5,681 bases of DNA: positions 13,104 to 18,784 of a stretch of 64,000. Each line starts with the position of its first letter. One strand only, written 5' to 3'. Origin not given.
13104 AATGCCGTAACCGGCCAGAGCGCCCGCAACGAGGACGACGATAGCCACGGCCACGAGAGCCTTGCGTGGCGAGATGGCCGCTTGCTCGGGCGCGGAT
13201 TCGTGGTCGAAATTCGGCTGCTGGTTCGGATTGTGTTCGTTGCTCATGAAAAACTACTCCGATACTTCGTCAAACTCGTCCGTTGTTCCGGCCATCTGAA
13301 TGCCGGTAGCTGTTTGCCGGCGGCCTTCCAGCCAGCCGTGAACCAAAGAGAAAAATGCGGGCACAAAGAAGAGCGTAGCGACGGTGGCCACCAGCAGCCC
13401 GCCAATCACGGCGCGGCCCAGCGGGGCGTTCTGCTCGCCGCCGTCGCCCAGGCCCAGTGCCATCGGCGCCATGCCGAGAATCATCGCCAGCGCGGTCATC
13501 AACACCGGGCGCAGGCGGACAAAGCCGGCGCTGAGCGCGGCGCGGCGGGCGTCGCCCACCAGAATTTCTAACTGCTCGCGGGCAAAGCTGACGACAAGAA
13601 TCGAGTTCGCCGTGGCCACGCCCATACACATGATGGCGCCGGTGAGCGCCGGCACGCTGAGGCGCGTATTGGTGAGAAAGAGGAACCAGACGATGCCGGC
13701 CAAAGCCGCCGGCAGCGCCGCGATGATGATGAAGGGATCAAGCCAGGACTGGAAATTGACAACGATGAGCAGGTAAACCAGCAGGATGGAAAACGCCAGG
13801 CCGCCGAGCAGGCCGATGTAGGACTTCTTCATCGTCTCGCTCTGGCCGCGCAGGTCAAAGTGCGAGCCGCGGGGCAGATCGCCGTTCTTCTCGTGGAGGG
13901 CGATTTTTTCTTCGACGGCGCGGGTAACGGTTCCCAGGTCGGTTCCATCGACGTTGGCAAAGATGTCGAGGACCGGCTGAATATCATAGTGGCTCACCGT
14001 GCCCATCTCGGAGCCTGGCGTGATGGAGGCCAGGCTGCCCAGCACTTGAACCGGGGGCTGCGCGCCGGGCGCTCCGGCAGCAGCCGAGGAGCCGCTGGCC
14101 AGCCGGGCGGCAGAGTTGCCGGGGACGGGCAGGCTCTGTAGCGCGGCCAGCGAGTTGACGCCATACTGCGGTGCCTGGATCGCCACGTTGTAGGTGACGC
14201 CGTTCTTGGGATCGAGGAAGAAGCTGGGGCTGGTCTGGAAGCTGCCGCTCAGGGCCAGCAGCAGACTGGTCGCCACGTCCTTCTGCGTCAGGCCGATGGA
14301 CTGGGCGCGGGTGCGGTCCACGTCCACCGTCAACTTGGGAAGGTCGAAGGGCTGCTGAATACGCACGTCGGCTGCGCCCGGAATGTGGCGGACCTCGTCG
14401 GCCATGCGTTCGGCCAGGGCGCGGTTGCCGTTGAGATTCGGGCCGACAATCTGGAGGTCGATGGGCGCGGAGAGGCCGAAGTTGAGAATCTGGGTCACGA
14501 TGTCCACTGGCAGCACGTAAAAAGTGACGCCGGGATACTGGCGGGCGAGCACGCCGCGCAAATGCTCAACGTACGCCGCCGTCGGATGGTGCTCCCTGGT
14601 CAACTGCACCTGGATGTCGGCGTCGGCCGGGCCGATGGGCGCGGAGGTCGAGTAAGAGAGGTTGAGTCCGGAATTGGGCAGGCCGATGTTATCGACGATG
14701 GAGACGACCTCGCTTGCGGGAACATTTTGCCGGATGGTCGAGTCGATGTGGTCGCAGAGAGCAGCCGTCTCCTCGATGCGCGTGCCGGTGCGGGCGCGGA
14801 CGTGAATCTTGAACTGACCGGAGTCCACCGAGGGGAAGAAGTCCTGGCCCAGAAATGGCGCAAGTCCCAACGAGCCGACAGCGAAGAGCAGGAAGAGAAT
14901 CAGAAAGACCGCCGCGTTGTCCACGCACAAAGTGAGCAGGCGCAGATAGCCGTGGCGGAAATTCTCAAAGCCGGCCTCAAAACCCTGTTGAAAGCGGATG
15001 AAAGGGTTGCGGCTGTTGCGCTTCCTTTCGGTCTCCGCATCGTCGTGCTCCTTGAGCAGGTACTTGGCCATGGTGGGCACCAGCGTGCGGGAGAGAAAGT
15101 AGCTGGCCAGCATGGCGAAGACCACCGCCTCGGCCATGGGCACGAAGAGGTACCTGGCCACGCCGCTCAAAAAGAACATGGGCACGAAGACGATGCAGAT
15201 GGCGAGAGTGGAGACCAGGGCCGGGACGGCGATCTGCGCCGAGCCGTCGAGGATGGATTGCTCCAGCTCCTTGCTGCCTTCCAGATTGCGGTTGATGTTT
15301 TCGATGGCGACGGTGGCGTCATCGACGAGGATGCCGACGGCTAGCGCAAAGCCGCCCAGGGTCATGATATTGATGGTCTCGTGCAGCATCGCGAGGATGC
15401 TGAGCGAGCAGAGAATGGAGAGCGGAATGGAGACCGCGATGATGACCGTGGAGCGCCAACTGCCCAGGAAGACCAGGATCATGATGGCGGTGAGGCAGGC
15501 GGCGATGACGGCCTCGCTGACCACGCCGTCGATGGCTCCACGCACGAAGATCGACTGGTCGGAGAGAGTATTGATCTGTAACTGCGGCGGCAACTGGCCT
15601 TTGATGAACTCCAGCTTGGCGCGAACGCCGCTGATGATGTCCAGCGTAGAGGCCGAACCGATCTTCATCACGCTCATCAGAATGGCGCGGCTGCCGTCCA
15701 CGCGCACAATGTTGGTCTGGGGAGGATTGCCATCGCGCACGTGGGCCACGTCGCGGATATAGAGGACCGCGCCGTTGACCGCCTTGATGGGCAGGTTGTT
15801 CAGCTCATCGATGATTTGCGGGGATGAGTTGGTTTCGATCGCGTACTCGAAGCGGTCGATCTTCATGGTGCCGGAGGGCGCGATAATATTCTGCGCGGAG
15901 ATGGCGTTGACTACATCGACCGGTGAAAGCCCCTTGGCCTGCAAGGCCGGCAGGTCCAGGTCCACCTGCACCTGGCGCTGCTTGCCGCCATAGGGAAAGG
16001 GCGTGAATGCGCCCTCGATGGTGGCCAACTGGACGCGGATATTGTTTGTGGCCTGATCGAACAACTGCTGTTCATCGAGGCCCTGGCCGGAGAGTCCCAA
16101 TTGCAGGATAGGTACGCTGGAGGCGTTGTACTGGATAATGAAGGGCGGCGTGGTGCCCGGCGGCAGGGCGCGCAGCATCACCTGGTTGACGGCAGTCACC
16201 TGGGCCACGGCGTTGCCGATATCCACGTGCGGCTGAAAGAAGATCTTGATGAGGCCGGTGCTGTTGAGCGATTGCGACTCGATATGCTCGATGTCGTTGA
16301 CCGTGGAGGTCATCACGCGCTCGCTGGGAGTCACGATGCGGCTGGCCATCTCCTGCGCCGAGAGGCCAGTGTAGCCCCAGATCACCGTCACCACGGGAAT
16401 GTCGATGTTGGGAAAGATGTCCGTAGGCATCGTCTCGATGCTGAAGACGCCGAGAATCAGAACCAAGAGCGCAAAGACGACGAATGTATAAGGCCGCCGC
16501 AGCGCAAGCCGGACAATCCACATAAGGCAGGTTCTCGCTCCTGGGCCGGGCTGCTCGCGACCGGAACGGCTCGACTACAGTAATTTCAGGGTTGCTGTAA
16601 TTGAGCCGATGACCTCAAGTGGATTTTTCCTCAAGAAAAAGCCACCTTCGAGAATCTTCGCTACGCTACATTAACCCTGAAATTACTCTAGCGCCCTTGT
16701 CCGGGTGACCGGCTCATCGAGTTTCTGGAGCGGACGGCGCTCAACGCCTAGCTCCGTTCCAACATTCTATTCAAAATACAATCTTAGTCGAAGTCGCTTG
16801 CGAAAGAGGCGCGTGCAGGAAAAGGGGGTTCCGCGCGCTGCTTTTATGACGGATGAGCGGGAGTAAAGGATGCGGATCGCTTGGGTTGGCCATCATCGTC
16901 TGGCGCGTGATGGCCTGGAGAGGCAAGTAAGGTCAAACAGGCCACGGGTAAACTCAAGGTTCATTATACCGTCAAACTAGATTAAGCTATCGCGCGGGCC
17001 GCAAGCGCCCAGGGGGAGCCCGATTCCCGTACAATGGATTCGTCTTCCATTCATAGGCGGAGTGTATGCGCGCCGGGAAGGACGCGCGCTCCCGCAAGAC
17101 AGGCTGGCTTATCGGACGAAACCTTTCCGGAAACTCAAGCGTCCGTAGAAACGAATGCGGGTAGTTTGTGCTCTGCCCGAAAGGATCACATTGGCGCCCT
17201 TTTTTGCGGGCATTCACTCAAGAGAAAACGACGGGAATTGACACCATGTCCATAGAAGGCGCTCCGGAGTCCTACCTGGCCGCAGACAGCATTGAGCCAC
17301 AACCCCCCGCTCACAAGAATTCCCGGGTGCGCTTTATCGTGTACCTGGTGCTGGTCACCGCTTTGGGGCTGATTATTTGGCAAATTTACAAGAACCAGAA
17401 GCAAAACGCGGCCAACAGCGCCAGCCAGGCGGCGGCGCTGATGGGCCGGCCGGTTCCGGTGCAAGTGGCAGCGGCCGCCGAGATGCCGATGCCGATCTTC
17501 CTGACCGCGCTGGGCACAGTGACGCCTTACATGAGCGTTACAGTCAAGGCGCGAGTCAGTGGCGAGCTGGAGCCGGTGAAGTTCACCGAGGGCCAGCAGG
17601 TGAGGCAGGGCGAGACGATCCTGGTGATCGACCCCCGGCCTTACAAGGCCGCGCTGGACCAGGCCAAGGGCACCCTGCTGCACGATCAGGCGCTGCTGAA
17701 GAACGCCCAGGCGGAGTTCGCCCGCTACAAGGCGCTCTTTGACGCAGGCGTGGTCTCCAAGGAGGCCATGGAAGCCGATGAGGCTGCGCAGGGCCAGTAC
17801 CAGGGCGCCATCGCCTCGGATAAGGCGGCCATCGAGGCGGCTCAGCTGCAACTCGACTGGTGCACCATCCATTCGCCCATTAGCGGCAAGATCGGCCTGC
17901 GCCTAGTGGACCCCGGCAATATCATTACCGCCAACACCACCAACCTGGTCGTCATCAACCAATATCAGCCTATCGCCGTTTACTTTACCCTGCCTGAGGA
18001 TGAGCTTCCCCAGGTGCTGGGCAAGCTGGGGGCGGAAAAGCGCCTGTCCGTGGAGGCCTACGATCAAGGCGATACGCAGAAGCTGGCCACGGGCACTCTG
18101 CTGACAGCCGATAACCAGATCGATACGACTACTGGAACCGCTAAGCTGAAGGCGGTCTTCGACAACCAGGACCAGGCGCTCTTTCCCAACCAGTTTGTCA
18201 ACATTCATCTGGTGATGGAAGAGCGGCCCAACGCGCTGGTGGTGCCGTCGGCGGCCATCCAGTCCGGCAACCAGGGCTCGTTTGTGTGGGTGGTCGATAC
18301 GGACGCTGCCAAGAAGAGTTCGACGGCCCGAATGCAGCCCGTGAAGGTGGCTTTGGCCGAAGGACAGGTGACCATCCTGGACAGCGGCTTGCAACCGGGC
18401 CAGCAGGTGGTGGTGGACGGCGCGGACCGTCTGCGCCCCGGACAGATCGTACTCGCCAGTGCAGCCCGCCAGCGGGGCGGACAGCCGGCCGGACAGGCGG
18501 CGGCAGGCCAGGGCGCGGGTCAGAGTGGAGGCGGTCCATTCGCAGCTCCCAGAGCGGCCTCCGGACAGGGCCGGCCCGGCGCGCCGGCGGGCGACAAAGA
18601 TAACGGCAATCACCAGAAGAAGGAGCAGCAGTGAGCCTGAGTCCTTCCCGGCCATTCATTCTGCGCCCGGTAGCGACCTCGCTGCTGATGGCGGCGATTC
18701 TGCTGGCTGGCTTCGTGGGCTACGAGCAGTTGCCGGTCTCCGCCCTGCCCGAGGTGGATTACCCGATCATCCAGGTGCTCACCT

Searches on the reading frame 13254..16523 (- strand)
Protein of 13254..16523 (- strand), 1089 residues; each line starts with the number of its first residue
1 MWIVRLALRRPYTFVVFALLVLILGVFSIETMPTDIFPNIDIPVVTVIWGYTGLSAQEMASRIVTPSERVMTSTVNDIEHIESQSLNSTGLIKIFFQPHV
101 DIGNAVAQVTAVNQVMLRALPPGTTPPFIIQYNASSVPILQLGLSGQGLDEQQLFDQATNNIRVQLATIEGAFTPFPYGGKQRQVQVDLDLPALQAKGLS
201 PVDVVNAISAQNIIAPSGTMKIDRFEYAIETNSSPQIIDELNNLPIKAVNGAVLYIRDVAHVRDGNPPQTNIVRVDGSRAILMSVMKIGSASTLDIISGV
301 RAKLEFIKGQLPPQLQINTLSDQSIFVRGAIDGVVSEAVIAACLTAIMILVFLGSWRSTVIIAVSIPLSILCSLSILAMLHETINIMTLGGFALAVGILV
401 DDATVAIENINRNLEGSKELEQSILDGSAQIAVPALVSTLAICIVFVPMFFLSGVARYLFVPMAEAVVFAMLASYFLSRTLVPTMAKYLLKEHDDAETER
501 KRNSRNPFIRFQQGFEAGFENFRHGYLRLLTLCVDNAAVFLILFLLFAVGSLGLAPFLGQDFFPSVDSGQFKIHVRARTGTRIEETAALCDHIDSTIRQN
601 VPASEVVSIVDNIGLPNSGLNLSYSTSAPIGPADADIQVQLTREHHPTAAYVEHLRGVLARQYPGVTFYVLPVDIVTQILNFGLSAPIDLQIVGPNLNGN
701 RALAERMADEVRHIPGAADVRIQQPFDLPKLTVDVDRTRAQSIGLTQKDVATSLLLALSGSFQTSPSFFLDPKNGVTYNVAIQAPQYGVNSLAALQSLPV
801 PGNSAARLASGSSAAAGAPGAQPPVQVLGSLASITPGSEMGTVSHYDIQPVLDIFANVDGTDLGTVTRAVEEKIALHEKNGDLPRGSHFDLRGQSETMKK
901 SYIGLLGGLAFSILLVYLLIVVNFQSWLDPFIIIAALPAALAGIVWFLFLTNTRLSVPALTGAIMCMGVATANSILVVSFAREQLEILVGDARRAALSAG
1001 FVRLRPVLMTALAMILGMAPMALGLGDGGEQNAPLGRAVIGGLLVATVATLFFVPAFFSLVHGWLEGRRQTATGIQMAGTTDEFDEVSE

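Call 61: search_protein_families(library=pfam, proteins=[window:13254-16523:-], max_evalue=0.0001)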
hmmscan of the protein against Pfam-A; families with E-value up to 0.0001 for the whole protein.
window:13254-16523:- (1089 aa): 1 family
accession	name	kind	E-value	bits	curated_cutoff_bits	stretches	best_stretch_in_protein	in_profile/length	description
PF00873.25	ACR_tran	-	3.2e-205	684.4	28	1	3-1062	1-1021/1021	AcrB/AcrD/AcrF family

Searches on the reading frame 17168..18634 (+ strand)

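Call 61: search_protein_families(library=pfam, proteins=[window:17168-18634:+], max_evalue=0.0001)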
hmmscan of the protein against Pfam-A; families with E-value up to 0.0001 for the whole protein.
window:17168-18634:+ (488 aa): 3 families
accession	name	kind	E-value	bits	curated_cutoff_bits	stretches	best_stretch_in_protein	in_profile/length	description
PF16576.10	HlyD_D23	-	4.6e-12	46.1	30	1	124-344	20-214/214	Barrel-sandwich domain of CusB or HlyD membrane-fusion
PF13437.12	HlyD_3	-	3.2e-08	34.7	22.2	1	233-335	1-97/106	HlyD family secretion protein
PF13533.13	Biotin_lipoyl_2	-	2.1e-06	27.9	29.8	0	124-155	1-32/32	Biotin-lipoyl like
